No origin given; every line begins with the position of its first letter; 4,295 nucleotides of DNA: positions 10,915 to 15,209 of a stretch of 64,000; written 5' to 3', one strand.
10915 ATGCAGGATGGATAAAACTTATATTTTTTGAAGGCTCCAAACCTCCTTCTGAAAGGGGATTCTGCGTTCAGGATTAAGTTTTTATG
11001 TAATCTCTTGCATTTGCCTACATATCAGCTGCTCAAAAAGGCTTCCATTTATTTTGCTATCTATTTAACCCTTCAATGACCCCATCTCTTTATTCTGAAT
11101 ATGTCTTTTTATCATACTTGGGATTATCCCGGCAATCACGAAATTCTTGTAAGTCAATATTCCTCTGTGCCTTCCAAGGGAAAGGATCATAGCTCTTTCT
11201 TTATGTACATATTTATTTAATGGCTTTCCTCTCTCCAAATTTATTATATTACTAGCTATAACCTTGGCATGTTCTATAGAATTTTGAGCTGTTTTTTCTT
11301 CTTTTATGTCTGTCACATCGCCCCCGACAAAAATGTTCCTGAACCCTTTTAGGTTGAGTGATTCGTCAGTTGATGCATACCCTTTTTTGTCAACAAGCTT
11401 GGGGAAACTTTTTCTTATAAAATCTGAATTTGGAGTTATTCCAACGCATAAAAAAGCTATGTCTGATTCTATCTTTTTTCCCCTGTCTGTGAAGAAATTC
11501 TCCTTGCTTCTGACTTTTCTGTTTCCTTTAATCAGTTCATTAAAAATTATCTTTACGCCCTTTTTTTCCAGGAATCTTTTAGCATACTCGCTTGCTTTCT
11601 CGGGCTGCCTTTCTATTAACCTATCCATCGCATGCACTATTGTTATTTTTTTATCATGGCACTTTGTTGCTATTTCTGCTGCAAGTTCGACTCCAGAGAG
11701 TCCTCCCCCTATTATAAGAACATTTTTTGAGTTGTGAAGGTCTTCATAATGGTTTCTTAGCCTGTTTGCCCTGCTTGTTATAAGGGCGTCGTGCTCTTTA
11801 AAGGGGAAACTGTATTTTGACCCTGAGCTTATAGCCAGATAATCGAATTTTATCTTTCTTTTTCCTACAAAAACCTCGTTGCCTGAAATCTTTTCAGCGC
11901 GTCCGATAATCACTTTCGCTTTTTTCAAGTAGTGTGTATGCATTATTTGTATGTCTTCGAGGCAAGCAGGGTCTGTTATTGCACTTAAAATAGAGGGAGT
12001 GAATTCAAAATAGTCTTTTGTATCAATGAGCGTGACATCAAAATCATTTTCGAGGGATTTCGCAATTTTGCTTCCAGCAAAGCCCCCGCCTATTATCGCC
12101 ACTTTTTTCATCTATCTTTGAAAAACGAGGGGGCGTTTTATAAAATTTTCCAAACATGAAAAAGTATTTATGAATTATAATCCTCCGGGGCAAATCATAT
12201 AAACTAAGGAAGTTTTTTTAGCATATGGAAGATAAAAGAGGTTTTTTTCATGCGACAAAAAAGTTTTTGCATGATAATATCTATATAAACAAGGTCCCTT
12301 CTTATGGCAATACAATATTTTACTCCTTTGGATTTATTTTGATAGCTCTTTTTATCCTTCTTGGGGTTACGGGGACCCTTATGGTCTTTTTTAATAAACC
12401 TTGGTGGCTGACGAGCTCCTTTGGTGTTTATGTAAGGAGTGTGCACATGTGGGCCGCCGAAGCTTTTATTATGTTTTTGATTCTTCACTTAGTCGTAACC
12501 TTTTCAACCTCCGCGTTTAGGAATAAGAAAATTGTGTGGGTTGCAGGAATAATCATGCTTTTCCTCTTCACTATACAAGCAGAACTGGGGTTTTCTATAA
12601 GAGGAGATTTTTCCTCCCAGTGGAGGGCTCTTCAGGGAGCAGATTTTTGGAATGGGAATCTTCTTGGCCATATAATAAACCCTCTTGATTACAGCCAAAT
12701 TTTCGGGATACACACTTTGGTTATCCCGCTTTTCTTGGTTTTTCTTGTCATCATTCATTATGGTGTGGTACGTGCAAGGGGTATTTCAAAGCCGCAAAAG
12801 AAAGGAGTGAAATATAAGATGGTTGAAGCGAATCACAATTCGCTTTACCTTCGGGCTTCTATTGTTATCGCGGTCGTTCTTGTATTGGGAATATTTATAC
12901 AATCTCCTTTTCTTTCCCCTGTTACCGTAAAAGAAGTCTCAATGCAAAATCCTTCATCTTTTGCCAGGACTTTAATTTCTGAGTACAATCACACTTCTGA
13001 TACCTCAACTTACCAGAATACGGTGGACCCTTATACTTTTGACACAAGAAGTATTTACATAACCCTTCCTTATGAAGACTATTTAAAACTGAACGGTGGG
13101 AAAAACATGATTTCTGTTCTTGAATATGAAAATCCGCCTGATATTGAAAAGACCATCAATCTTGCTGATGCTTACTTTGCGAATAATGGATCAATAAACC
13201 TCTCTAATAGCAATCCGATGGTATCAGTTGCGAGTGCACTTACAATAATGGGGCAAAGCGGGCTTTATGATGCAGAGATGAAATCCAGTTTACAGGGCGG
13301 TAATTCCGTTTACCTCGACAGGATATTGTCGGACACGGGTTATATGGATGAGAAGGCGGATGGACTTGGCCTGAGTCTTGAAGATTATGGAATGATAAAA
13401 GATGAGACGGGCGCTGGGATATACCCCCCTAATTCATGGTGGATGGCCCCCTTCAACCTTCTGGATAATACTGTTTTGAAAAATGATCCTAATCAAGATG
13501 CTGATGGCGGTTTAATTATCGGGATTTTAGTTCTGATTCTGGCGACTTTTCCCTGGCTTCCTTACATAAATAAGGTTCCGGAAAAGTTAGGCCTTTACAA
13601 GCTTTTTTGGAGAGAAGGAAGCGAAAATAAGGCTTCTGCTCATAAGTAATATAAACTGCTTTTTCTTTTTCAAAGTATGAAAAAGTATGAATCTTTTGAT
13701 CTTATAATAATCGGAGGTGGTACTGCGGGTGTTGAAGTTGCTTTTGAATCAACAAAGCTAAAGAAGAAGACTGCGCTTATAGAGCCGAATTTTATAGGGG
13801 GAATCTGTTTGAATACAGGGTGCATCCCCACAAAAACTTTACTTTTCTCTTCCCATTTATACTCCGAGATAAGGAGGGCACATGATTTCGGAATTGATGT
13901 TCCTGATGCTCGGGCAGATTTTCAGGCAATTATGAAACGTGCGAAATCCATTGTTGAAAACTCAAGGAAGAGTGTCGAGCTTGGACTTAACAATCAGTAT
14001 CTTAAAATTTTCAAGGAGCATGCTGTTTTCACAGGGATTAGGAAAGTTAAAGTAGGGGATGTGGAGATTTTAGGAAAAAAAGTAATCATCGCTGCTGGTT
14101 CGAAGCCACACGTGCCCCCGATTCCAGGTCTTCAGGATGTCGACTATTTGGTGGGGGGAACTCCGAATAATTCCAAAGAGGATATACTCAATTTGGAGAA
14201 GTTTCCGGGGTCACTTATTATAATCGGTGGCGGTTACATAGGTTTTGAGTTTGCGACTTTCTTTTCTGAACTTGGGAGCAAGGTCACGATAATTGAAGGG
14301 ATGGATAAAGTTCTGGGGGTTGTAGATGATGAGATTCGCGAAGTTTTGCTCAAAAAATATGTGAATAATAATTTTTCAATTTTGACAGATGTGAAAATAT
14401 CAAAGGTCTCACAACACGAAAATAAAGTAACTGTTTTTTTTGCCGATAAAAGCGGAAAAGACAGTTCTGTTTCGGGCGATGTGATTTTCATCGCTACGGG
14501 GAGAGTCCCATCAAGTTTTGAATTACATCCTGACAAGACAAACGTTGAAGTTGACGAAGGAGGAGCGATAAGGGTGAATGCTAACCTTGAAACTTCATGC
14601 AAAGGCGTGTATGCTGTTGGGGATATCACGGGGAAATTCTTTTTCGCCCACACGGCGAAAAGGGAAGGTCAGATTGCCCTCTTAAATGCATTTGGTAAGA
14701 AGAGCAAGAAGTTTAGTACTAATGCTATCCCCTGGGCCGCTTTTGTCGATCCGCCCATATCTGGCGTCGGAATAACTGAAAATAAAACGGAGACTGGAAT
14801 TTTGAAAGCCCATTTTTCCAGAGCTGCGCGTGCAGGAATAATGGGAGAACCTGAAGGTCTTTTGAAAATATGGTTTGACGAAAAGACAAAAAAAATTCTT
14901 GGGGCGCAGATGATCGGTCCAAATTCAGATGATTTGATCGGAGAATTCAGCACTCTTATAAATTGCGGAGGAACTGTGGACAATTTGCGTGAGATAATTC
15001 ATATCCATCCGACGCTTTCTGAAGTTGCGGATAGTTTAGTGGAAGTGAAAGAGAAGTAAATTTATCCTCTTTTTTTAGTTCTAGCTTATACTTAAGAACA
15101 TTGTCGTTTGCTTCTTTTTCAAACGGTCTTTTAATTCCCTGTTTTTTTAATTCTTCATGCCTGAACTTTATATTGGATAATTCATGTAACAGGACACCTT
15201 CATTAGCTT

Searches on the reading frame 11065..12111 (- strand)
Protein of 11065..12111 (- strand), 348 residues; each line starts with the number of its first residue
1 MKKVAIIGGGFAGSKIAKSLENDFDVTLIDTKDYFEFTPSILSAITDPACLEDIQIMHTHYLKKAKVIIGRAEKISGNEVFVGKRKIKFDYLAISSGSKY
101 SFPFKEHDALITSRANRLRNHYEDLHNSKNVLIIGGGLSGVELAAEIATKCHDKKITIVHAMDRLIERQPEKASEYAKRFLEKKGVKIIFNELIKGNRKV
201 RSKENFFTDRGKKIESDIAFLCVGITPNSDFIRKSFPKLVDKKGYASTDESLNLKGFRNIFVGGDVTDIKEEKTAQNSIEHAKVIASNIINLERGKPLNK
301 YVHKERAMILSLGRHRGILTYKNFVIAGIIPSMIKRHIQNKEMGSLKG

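Call 3: search_protein_families(library=pfam, proteins=[window:11065-12111:-])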
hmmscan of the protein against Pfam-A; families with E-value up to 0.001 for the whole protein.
window:11065-12111:- (348 aa): 14 families
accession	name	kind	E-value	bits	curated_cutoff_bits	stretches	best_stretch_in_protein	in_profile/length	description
PF07992.20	Pyr_redox_2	-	6.8e-38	131.2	26.1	1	2-281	1-290/291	Pyridine nucleotide-disulphide oxidoreductase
PF00070.33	Pyr_redox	-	8.1e-16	58.7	22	1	130-196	1-65/82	Pyridine nucleotide-disulphide oxidoreductase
PF13738.12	Pyr_redox_3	-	2.5e-11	43.8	30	1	84-264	120-305/305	Pyridine nucleotide-disulphide oxidoreductase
PF01266.30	DAO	-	2e-07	31.3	27.9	0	3-33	1-32/353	FAD dependent oxidoreductase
PF13450.12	NAD_binding_8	-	2.5e-06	28.1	21.9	0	6-33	1-29/68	NAD(P)-binding Rossmann-like domain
PF06690.17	HcgC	-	1.1e-05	25.6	31.4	0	2-34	44-76/248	FeGP cofactor biosynthesis protein, methyltransferase HcgC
PF05834.18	Lycopene_cycl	-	1.8e-05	24.5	23.4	0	131-165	2-36/380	Lycopene cyclase protein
PF13434.12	Lys_Orn_oxgnase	-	3.9e-05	23.4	21.3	1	113-182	173-239/339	L-lysine 6-monooxygenase/L-ornithine 5-monooxygenase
PF02254.24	TrkA_N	-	9.7e-05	23.1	23.8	0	4-58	1-62/116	TrkA-N domain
PF13454.12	NAD_binding_9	-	0.00012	22.5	21.8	0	133-159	2-30/155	FAD-NAD(P)-binding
PF02737.24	3HCDH_N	-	0.00014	22.2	22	0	3-33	1-32/180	3-hydroxyacyl-CoA dehydrogenase, NAD binding domain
PF03435.24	Sacchrp_dh_NADP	-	0.00021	22.1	25.1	0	131-184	1-44/129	Saccharopine dehydrogenase NADP binding domain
PF01262.27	AlaDh_PNT_C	-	0.00056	19.8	23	0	130-194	30-79/214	Alanine dehydrogenase/PNT, C-terminal domain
PF13241.12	NAD_binding_7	-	0.00096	20.1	22.1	0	2-49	8-55/104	Putative NAD(P)-binding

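Call 4: search_protein_families(library=ncbifam, proteins=[window:11065-12111:-])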
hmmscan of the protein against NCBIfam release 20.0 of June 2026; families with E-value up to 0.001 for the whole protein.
window:11065-12111:- (348 aa): 63 families (the best 25 are shown)
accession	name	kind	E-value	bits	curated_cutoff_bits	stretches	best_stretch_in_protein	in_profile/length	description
TIGR01350.1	lipoamide_DH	equivalog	1.6e-21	76.6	408.8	1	63-293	102-333/461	dihydrolipoyl dehydrogenase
TIGR03169.1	Nterm_to_SelD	hypoth_equivalog_domain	1.9e-20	73.6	310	1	65-343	69-362/365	pyridine nucleotide-disulfide oxidoreductase family protein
TIGR03385.1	CoA_CoA_reduc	equivalog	4.9e-19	68.4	578.8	1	3-277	1-293/439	CoA-disulfide reductase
NF003437.0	PRK04965.1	equivalog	1.7e-18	66.8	392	1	2-271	3-279/378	NADH:flavorubredoxin reductase NorW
NF007123.0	PRK09564.1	equivalog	1.1e-15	57.3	458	1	117-277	139-294/444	CoA-disulfide reductase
NF049943.1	SQR_III_seleno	exception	3.8e-15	55.7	525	2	172-318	199-341/406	type III sulfide quinone reductase, selenoprotein subtype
NF041682.1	ant_diox_AndAa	equivalog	3.8e-15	55.5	650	1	87-267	100-279/406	anthranilate 1,2-dioxygenase system ferredoxin--NAD(+) reductase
NF042949.2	3PPDioc_HcaD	equivalog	1.2e-14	53.8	450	1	2-283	2-299/386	3-phenylpropionate/cinnamic acid dioxygenase ferredoxin--NAD(+) reductase subunit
NF046103.1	NOXase_Strep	equivalog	8.4e-14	51.4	600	1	127-271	146-285/442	H2O-forming NADH oxidase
TIGR02053.1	MerA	equivalog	2.4e-13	49.9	454.45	1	66-291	105-330/465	mercury(II) reductase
NF007286.0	PRK09754.1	equivalog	1.1e-12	47.4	447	1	4-292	6-309/400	phenylpropionate dioxygenase ferredoxin reductase subunit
NF004945.0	PRK06292.2-3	equivalog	1.3e-12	47.5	494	1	55-299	96-335/457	dihydrolipoyl dehydrogenase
NF009410.0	PRK12771.1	subfamily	3.6e-12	45.7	516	1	194-303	349-455/566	NAD(P)-binding protein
NF010037.0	PRK13512.1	equivalog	7.6e-12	44.8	394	1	88-268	105-280/438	CoA-disulfide reductase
TIGR02374.1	nitri_red_nirB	equivalog_domain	3e-11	42.5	578.35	1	5-291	2-304/794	nitrite reductase large subunit NirB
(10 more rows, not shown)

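Call 59: search_solved_structures(query=window:11065-12111:-, max_evalue=1e-8)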
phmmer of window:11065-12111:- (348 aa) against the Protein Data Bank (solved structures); distinct sequences matched with E-value up to 1e-8: 16.
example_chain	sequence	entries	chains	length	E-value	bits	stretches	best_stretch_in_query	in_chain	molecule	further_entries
9ift_A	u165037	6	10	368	2e-37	132.2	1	4-330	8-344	FSP1 (tetrapod ancestor)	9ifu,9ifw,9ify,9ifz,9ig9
9qrt_A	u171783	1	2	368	5.3e-37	130.8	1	4-330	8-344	FSP1 (tetrapod ancestor; L323A mutant) bound to FAD and NAD+ and compound 2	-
8yo8_A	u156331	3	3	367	3.9e-36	127.9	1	4-333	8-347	Ferroptosis suppressor protein 1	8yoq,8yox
8jsc_C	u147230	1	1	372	4.2e-36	127.9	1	4-333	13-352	Ferroptosis suppressor protein 1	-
8wik_A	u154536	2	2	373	4.2e-36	127.9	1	4-333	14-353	Ferroptosis suppressor protein 1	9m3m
7xpi_A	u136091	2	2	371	2.2e-35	125.5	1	3-335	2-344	Apoptosis inducing factor mitochondria associated 2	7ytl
1xhc_A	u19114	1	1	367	2.5e-16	62.8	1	3-314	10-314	NADH oxidase /nitrite reductase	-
3kd9_A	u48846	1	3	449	2.9e-13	52.8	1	1-272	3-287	Coenzyme A disulfide reductase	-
6pfz_D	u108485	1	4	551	3.9e-13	52.4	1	85-268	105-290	NADH oxidase (NoxA-3)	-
4fx9_A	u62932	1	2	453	4.2e-13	52.3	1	2-272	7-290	Coenzyme A disulfide reductase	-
2cdu_A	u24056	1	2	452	4.7e-13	52.1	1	87-300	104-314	NADPH OXIDASE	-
5l1n_A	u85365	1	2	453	7.8e-13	51.4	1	2-272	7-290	Coenzyme A disulfide reductase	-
5na1_A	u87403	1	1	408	2e-12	50.1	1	2-341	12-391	NADH dehydrogenase-like protein SAOUHSC_00878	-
3klj_A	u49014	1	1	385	2e-12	50.1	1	3-269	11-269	NAD(FAD)-dependent dehydrogenase, NirB-family (N-terminal domain)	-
5na4_A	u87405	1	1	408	7.5e-12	48.2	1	2-341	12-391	NADH dehydrogenase-like protein SAOUHSC_00878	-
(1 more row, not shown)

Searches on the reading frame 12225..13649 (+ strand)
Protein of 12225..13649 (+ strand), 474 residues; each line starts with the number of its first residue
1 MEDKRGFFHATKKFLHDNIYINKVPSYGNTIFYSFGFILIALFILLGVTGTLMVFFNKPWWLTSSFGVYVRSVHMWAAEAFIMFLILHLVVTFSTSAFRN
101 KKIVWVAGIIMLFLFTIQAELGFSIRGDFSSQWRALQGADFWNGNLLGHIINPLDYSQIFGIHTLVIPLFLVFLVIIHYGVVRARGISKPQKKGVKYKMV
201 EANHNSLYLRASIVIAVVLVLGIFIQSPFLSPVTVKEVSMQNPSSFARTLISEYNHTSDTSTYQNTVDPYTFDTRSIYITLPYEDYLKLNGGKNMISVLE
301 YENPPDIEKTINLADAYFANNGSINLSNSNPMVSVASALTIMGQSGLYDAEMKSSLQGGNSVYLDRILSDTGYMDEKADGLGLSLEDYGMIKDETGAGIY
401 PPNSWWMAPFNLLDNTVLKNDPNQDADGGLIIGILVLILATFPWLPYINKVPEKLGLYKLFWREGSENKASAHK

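Call 3: search_protein_families(library=pfam, proteins=[window:12225-13649:+])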
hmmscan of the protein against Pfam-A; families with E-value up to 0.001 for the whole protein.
window:12225-13649:+ (474 aa): 2 families
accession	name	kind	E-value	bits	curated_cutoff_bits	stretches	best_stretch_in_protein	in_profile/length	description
PF13631.11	Cytochrom_B_N_2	-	2.8e-10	40.8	27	1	80-226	2-161/169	Cytochrome b(N-terminal)/b6/petB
PF00033.24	Cytochrome_B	-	6.2e-08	33.1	27.2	1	30-184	11-187/189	Cytochrome b/b6/petB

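Call 4: search_protein_families(library=ncbifam, proteins=[window:12225-13649:+])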
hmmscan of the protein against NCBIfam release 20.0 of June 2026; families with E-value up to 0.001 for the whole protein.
window:12225-13649:+ (474 aa): 3 families
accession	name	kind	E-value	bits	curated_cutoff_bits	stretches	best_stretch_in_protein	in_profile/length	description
NF040969.1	cytb_ExtP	equivalog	4e-12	46.4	290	1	29-189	21-204/205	selenite/tellurite reduction operon b-type cytochrome ExtP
NF002990.0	PRK03735.1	subfamily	1.7e-11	44.3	325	1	19-190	22-222/223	cytochrome b6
NF050120.1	bc1_QcrB_actin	exception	9.8e-06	24.7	500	1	67-183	88-216/458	cytochrome bc1 complex cytochrome b subunit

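Call 58: search_solved_structures(query=window:12225-13649:+, max_evalue=0.01)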
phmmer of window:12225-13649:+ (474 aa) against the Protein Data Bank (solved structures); distinct sequences matched with E-value up to 0.01: 15.
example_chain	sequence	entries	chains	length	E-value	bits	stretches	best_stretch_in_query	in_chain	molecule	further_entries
1q90_B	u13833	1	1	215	1.6e-12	50.2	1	16-190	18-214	Cytochrome b6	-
1vf5_A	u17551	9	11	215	2.3e-12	49.7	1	15-190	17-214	CYTOCHROME B6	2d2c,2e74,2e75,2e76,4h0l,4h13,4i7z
6rqf_I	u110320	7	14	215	4.2e-12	48.8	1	15-190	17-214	Cytochrome b6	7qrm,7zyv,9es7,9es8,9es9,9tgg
7r0w_I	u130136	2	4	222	8.1e-12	47.8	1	15-190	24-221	Cytochrome b6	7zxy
2zt9_A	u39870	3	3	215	4.6e-11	45.4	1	21-190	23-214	Cytochrome b6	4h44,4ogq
7q21_B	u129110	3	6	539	4.4e-05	25.6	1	67-182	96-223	Cytochrome bc1 complex cytochrome b subunit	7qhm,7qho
9gy6_B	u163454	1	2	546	4.7e-05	25.5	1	67-133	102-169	Cytochrome bc1 complex cytochrome b subunit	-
6adq_B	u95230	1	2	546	5.8e-05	25.2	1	67-133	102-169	Ubiquinol-cytochrome c reductase cytochrome b subunit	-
7rh5_E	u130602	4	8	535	6e-05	25.2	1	67-133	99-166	Cytochrome bc1 complex cytochrome b subunit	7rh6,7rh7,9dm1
6hwh_b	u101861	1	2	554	6.3e-05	25.1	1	67-133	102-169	Ubiquinol-cytochrome C reductase QcrB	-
8ovc_N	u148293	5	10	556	6.3e-05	25.1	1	67-133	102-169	Cytochrome bc1 complex cytochrome b subunit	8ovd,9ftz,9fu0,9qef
7e1v_N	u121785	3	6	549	0.00013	24.1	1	67-133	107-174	Cytochrome bc1 complex cytochrome b subunit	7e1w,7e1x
8hcr_B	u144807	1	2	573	0.00013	24.1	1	67-133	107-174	Cytochrome bc1 complex cytochrome b subunit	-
6kls_B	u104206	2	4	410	0.00015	23.9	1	148-198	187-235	cytochrome b subunit | Cytochrome b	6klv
9wcx_i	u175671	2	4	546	0.00053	22.1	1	67-182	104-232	Cytochrome bc1 complex cytochrome b subunit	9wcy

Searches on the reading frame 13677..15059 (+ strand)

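Call 3: search_protein_families(library=pfam, proteins=[window:13677-15059:+])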
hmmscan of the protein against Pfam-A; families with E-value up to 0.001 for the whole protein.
window:13677-15059:+ (460 aa): 11 families
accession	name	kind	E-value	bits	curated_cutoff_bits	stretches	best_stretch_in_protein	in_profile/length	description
PF07992.20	Pyr_redox_2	-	7.4e-62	209.8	26.1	1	7-331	1-291/291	Pyridine nucleotide-disulphide oxidoreductase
PF02852.28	Pyr_redox_dim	-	3.2e-24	85.7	25.3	1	351-451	1-106/110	Pyridine nucleotide-disulphide oxidoreductase, dimerisation domain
PF00070.33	Pyr_redox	-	2.7e-23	82.7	22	1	180-252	2-75/82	Pyridine nucleotide-disulphide oxidoreductase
PF13738.12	Pyr_redox_3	-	2.2e-13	50.6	30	1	10-315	1-305/305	Pyridine nucleotide-disulphide oxidoreductase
PF01134.28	GIDA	-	8.8e-11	41.9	22.1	1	8-80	1-71/391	Glucose inhibited division protein A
PF03486.20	HI0933_like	-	8.9e-07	29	50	0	8-38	2-32/244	HI0933-like protein Rossmann domain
PF01266.30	DAO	-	7.2e-06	26.2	27.9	0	8-41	1-35/353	FAD dependent oxidoreductase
PF05834.18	Lycopene_cycl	-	1.1e-05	25.2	23.4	0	8-37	1-32/380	Lycopene cyclase protein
PF12831.13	FAD_oxidored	-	2.9e-05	24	27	0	8-50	1-44/416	FAD dependent oxidoreductase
PF00890.30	FAD_binding_2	-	5.4e-05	23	20.4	0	8-37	1-30/414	FAD binding domain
PF01262.27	AlaDh_PNT_C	-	0.00012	22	23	0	177-236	28-87/214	Alanine dehydrogenase/PNT, C-terminal domain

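Call 4: search_protein_families(library=ncbifam, proteins=[window:13677-15059:+])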
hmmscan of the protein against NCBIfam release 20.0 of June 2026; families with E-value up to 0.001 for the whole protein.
window:13677-15059:+ (460 aa): 61 families (the best 25 are shown)
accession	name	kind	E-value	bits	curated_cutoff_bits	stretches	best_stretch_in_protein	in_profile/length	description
TIGR01350.1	lipoamide_DH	equivalog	1.6e-117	393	408.8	1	7-453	2-449/461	dihydrolipoyl dehydrogenase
NF004947.0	PRK06292.2-5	equivalog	1.4e-113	380.3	592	1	5-452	2-452/474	dihydrolipoyl dehydrogenase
TIGR02053.1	MerA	equivalog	3.4e-98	329.6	454.45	1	7-449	1-444/465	mercury(II) reductase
NF004992.0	PRK06370.1-4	equivalog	1.5e-96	323.7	629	1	5-455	3-452/459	FAD-containing oxidoreductase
NF004991.0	PRK06370.1-3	subfamily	3.9e-92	309.4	620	1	5-451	34-480/509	FAD-containing oxidoreductase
NF004946.0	PRK06292.2-4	subfamily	3.3e-91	306.5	634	1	5-453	2-465/487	dihydrolipoyl dehydrogenase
NF004945.0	PRK06292.2-3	equivalog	3.2e-86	290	494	1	5-450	2-444/457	dihydrolipoyl dehydrogenase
NF004776.0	PRK06116.1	equivalog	2.9e-83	280.4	480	1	5-449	3-444/450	glutathione-disulfide reductase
NF005884.0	PRK07846.1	equivalog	2e-82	277.2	501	1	5-452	2-445/454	mycothione reductase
NF004943.0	PRK06292.2-1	equivalog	1.4e-80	271.3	432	1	5-453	2-450/456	dihydrolipoyl dehydrogenase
NF004944.0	PRK06292.2-2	equivalog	1.8e-77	261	619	1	6-452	3-446/460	dihydrolipoyl dehydrogenase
NF003585.0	PRK05249.1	equivalog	2.7e-77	260.4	465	1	3-449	3-448/464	Si-specific NAD(P)(+) transhydrogenase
NF004990.0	PRK06370.1-1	equivalog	2e-75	254.2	842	1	6-455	4-452/459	FAD-containing oxidoreductase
TIGR01424.1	gluta_reduc_2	equivalog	2.2e-74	250.6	606.05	1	7-449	3-440/446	glutathione-disulfide reductase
NF041853.1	hythiocyan_redase_MerA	equivalog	3.3e-73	247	650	1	5-456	2-439/440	hypothiocyanous acid reductase MerA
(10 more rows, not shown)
